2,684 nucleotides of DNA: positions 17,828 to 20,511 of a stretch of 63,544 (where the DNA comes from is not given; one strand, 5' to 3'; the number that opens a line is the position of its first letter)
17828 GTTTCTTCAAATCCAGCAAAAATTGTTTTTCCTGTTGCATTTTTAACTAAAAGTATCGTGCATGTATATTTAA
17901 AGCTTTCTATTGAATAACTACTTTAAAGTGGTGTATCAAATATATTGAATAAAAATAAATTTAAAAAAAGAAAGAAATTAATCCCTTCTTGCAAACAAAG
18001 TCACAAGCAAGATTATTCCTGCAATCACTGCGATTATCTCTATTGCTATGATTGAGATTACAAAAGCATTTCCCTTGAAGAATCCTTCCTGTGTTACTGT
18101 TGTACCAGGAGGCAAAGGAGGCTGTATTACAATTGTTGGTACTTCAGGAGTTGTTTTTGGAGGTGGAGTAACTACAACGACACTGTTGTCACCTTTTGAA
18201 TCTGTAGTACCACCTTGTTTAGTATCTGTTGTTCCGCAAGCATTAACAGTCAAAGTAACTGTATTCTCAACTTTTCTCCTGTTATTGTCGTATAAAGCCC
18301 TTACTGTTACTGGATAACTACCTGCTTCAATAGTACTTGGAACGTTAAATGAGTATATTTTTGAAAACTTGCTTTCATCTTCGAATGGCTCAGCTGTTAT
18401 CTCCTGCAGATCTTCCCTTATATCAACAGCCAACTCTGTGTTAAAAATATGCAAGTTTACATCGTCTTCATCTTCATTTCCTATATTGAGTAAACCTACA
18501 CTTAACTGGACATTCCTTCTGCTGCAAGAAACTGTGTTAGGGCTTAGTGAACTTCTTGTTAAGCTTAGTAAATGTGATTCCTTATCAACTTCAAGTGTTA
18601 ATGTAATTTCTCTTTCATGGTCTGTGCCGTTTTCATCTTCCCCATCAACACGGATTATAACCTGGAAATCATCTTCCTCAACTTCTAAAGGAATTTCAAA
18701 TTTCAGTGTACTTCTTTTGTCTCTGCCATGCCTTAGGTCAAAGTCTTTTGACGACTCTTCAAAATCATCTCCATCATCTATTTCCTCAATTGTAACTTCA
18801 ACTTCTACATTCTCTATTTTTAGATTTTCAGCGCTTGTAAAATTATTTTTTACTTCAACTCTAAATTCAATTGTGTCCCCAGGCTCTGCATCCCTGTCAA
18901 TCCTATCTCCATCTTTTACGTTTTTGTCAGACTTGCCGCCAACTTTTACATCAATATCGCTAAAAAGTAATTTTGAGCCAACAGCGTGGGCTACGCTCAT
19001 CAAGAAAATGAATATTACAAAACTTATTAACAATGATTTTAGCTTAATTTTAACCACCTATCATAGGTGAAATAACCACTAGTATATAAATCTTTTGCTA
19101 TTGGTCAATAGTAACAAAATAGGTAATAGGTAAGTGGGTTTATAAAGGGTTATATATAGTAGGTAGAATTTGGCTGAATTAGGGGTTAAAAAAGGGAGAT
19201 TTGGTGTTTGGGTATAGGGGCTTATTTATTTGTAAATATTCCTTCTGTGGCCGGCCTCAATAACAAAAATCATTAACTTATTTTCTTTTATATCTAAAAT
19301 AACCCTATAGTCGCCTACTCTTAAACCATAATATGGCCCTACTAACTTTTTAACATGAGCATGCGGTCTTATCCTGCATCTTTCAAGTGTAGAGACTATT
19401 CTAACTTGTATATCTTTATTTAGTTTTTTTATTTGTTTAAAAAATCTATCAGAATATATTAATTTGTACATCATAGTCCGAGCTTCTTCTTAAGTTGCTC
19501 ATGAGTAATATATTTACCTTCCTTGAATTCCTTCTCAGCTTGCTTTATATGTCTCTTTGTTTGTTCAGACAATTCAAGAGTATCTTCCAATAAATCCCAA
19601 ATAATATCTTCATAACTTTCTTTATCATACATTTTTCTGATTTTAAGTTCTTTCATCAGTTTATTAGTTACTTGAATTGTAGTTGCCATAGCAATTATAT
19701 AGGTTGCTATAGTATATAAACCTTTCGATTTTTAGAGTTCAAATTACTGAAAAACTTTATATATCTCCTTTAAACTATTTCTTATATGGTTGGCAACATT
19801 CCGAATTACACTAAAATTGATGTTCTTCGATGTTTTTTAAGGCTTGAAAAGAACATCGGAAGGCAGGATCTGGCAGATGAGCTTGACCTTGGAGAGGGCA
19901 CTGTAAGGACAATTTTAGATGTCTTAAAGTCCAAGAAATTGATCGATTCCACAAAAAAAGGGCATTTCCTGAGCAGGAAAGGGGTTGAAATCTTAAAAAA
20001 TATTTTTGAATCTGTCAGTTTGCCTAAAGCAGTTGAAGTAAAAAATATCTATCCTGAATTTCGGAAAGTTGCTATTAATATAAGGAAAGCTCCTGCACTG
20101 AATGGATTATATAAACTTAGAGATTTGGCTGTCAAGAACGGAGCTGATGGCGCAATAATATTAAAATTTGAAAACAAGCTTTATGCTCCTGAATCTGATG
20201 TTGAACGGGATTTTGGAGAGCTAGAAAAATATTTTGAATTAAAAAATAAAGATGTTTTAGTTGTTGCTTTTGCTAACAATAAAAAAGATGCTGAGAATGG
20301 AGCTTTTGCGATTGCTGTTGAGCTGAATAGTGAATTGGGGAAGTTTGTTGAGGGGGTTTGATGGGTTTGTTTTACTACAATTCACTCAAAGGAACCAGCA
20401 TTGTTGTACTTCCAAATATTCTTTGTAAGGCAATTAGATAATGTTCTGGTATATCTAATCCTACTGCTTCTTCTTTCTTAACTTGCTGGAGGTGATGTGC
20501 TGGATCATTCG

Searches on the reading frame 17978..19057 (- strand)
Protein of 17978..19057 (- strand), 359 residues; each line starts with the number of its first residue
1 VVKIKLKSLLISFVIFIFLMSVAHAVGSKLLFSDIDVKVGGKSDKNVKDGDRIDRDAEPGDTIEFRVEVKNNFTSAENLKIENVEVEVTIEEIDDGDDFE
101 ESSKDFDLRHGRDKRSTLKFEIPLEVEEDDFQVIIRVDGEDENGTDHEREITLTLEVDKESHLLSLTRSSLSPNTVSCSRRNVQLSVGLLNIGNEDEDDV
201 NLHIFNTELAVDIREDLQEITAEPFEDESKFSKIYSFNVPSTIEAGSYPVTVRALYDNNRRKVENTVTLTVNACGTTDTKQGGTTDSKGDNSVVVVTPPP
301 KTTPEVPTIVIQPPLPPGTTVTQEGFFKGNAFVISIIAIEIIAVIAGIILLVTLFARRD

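Call 3: search_protein_families(library=pfam, proteins=[window:17978-19057:-], max_evalue=1)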
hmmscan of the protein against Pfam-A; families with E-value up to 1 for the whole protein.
window:17978-19057:- (359 aa): 5 families
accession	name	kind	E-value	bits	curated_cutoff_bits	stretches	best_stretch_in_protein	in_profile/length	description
PF15418.12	DUF4625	-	0.006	17.3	27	1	58-154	32-129/131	Domain of unknown function (DUF4625)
PF14734.12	DUF4469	-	0.0097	16.3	22.6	0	236-267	67-98/101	Domain of unknown function (DUF4469) with IG-like fold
PF01835.25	MG2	-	0.045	14.6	32.8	0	215-259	43-85/96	MG2 domain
PF05688.17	BIg21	-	0.16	13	27.4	1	246-297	19-78/109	Bacterial Immunoglobulin-like 21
PF22021.2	RbmA-like_FnIII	-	0.16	12.3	27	1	214-266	53-105/111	RbmA-like, FnIII domain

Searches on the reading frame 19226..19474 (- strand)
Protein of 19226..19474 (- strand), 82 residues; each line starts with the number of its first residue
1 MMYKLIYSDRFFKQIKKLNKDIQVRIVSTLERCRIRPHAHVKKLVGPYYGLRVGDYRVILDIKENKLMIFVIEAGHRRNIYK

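Call 3: search_protein_families(library=pfam, proteins=[window:19226-19474:-], max_evalue=1)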
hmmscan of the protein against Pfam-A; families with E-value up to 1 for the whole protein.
window:19226-19474:- (82 aa): 1 family
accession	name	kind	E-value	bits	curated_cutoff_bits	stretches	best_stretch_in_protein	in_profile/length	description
PF05016.21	ParE_toxin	-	1.1e-07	32.8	23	1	5-81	1-89/89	ParE toxin of type II toxin-antitoxin system, parDE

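Call 97: search_protein_families(library=padloc, proteins=[window:19226-19474:-], max_evalue=0.1)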
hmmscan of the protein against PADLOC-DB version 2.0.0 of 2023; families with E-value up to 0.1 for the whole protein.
window:19226-19474:- (82 aa): 0 families

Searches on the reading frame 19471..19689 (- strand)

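Call 3: search_protein_families(library=pfam, proteins=[window:19471-19689:-], max_evalue=1)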
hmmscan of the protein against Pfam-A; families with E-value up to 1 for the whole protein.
window:19471-19689:- (72 aa): 5 families
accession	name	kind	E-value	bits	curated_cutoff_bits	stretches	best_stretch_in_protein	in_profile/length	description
PF24434.1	DUF7557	-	0.011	15.6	25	1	3-33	2-31/45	Family of unknown function (DUF7557)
PF14268.11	YoaP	-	0.032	14.2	25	1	55-69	26-40/44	YoaP-like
PF05025.18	RbsD_FucU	-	0.16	12.9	25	1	3-69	50-111/138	RbsD / FucU transport protein family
PF25324.1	DUF7881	-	0.21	12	27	1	33-63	39-69/75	Domain of unknown function (DUF7881)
PF18699.6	MRPL52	-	0.36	11.5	26.6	1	13-69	38-90/92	Mitoribosomal protein mL52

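Call 97: search_protein_families(library=padloc, proteins=[window:19471-19689:-], max_evalue=0.1)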
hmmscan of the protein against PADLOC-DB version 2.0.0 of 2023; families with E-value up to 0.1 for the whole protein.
window:19471-19689:- (72 aa): 0 families

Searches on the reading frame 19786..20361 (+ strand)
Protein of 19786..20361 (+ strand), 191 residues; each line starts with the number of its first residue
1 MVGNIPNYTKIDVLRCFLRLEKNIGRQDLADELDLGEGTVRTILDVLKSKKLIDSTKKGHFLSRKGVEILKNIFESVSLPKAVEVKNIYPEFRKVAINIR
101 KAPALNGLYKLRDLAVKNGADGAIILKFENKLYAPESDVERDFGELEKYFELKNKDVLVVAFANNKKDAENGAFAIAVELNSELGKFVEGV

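Call 3: search_protein_families(library=pfam, proteins=[window:19786-20361:+], max_evalue=1)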
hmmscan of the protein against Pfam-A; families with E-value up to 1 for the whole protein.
window:19786-20361:+ (191 aa): 17 families
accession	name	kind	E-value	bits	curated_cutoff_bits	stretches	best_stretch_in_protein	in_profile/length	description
PF22167.2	PH0730-like_N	-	9.2e-17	61.4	30.2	1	12-67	4-59/60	PH0730-like, N-terminal domain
PF14544.11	DUF4443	-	5.5e-14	52.4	27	1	98-180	9-99/100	Domain of unknown function (DUF4443)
PF21715.3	CggR_N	-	8.1e-11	41.9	30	1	18-73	12-67/71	CggR N-terminal DNA binding domain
PF03444.21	HrcA_DNA-bdg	-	0.0016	18.5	21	1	21-56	21-56/79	Winged helix-turn-helix transcription repressor, HrcA DNA-binding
PF14502.12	HTH_41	-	0.0035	17.2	25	1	27-60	10-43/48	Helix-turn-helix domain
PF01090.25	Ribosomal_S19e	-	0.016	15.3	29.4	1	37-77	93-134/137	Ribosomal protein S19e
PF03965.22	Penicillinase_R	-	0.017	15.9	22.6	1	27-59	25-57/115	Penicillinase repressor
PF14947.12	HTH_45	-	0.036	14.5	25.5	1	33-73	29-69/77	Winged helix-turn-helix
PF13412.12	HTH_24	-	0.042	13.9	21.9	1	7-53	2-47/48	Winged helix-turn-helix DNA-binding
PF02002.24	TFIIE_alpha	-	0.046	14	22.9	1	9-58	14-62/105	TFIIE alpha subunit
PF24409.1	wHTH-PRTase_assc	-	0.053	14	27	1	26-73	14-58/83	wHTH-PRTase associated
PF13545.12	HTH_Crp_2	-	0.053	13.9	27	1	22-58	21-57/70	Crp-like helix-turn-helix domain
PF09339.16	HTH_IclR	-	0.055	13.7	22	1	12-49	7-44/52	IclR helix-turn-helix domain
PF08279.18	HTH_11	-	0.067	13.5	25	1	12-59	4-53/55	HTH domain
PF06144.19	DNA_pol3_delta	-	0.068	13.6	21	1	124-171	61-108/124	DNA polymerase III, delta subunit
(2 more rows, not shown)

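Call 4: search_protein_families(library=ncbifam, proteins=[window:19786-20361:+], max_evalue=1)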
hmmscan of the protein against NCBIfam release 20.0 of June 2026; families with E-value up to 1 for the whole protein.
window:19786-20361:+ (191 aa): 8 families
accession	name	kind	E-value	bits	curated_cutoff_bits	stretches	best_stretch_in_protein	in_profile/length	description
NF006811.0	PRK09333.1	equivalog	0.0029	17.1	156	1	36-78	94-136/150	30S ribosomal protein S19e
NF040939.2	trans_reg_lrs14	equivalog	0.0047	16.9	90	1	9-58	22-71/103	Lrs14 family HTH-type transcriptional regulator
TIGR01884.1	cas_HTH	subfamily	0.0051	16.2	60.2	1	8-60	142-194/202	CRISPR-associated CARF protein Csa3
NF041241.1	YhfZ_full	equivalog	0.0087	15.4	260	1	27-73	31-80/304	GntR family transcriptional regulator YhfZ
NF033789.1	repress_SdpR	subfamily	0.011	15.6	100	1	21-62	19-60/79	autorepressor SdpR family transcription factor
NF041413.1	ArsR_Rv2640c_fam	equivalog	0.018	15.4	155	1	21-60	56-95/118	Rv2640c family ArsR-like transcriptional regulator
NF033788.1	HTH_metalloreg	subfamily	0.02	14.7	55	1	17-61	19-63/77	metalloregulator ArsR/SmtB family transcription factor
NF008292.0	PRK11072.1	equivalog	0.038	12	487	1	11-88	294-374/946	bifunctional [glutamate--ammonia ligase]-adenylyl-L-tyrosine phosphorylase/[glutamate--ammonia-ligase] adenylyltransferase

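Call 97: search_protein_families(library=padloc, proteins=[window:19786-20361:+], max_evalue=0.1)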
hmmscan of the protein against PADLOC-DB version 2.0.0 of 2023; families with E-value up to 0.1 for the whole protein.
window:19786-20361:+ (191 aa): 6 families
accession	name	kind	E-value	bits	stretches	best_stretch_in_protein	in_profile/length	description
PDLC01434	CasR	-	0.00034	18.5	1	8-62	128-180/191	"CAS-I,CAS-II,CAS-III,CAS-IV,CAS-V,CAS-VI; associated_signaling"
PDLC02976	WH_III-A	-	0.0008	18.1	1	7-86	2-81/104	-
PDLC01879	CARF3--CARF_TM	-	0.0057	14.3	1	8-60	156-206/222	-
PDLC01438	Csa3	-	0.011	13.8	1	7-76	147-212/305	"CAS-I,CAS-II,CAS-III,CAS-IV,CAS-V,CAS-VI; associated_signaling"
PDLC01852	CARF3--CARF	-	0.014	13.4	1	9-60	144-194/208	-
PDLC01268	CasR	-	0.029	12.4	1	27-59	141-173/179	"CAS-I,CAS-II,CAS-III,CAS-IV,CAS-V,CAS-VI; associated_signaling"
